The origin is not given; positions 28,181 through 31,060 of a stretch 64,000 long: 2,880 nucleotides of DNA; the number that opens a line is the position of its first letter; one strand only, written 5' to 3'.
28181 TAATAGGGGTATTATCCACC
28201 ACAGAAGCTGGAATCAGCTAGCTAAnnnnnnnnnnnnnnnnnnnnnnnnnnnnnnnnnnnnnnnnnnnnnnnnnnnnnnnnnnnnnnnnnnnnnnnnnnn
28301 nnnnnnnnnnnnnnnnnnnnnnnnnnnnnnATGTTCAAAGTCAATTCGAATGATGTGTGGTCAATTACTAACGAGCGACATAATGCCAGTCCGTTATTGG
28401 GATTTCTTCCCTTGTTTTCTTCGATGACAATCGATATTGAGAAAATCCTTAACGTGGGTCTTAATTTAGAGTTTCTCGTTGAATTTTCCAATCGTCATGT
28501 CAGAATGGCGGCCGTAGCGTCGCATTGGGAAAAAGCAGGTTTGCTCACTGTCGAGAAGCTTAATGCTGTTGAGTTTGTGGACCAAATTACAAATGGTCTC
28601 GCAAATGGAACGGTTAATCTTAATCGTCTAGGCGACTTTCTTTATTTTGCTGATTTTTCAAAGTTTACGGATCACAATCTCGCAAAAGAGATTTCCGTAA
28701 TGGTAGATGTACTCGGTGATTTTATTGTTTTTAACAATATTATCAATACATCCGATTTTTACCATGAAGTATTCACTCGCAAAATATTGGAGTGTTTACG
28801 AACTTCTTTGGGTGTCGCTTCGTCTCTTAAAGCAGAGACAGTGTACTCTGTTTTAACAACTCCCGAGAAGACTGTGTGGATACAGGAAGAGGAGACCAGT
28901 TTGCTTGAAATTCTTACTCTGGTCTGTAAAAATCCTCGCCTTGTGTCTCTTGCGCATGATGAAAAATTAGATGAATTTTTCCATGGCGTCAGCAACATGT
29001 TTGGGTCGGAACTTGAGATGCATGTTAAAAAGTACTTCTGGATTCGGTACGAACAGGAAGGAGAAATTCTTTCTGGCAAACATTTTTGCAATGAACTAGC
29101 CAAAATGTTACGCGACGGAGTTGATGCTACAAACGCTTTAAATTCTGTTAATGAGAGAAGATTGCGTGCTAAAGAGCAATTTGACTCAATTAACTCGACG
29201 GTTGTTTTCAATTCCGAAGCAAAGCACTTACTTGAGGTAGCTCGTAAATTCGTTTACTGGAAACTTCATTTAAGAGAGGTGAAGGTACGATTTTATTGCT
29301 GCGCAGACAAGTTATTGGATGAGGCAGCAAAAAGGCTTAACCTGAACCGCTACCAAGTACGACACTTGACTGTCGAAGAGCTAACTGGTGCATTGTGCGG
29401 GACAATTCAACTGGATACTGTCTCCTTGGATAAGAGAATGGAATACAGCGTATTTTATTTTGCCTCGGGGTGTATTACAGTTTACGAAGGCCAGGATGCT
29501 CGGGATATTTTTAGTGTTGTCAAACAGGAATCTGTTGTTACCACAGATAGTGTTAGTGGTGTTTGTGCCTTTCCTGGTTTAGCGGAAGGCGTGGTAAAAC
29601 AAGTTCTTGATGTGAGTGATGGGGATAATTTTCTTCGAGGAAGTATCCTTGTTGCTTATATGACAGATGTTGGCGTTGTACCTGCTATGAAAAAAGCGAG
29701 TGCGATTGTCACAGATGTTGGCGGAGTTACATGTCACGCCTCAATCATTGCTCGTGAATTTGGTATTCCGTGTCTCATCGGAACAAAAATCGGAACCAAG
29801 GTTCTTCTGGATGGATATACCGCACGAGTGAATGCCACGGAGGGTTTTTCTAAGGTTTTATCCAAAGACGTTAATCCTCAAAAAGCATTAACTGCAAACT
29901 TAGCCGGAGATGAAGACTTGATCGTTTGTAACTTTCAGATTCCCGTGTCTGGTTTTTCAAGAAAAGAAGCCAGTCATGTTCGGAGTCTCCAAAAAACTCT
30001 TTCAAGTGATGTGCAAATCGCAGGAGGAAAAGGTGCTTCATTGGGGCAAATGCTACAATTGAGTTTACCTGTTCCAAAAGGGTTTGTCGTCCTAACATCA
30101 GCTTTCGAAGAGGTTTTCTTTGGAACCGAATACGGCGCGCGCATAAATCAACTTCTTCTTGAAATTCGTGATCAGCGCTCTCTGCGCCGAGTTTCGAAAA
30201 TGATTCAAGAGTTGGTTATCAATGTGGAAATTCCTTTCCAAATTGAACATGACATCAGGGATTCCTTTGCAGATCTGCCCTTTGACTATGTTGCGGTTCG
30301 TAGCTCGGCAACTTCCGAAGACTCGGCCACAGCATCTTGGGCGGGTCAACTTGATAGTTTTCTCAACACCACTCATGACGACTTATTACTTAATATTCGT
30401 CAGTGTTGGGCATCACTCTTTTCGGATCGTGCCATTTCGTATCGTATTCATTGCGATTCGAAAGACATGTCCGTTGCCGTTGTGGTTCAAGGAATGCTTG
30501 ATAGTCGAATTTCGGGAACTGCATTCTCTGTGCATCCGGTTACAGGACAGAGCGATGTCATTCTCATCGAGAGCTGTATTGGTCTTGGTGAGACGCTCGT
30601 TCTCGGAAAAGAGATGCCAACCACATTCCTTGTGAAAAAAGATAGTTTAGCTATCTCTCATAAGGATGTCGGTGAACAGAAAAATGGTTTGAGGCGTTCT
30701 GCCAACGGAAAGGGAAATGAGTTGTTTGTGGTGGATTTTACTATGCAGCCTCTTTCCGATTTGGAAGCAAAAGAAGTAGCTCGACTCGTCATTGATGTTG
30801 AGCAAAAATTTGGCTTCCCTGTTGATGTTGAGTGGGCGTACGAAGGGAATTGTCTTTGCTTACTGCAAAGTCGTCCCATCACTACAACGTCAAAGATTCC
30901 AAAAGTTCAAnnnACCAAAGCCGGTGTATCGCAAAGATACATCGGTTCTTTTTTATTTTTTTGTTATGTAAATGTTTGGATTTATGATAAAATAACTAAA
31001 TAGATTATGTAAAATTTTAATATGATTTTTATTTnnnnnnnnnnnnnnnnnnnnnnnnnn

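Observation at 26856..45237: Lower-GC accessory island of phosphotransfer and ATP-grasp enzymes tied together by shared cis elements (candidate co-regulated small-molecule pathway)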

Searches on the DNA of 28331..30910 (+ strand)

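Call 70: search_rna_families(sources=[L003, L001, L010, L009, L172, L174, L008], threshold=gathering)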
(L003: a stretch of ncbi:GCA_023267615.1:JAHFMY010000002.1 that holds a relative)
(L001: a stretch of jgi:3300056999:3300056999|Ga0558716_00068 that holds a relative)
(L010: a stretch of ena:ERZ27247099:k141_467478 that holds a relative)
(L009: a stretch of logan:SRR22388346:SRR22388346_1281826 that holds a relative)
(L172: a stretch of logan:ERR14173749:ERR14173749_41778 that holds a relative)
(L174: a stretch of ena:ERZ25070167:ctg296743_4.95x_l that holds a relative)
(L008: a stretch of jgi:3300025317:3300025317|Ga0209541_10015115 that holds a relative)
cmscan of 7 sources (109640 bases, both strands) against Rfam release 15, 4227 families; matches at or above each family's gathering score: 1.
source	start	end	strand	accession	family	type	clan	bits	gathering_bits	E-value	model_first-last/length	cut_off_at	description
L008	9241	9313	-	RF00005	tRNA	Gene; tRNA;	CL00001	69.4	29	7.9e-13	1-71/71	no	tRNA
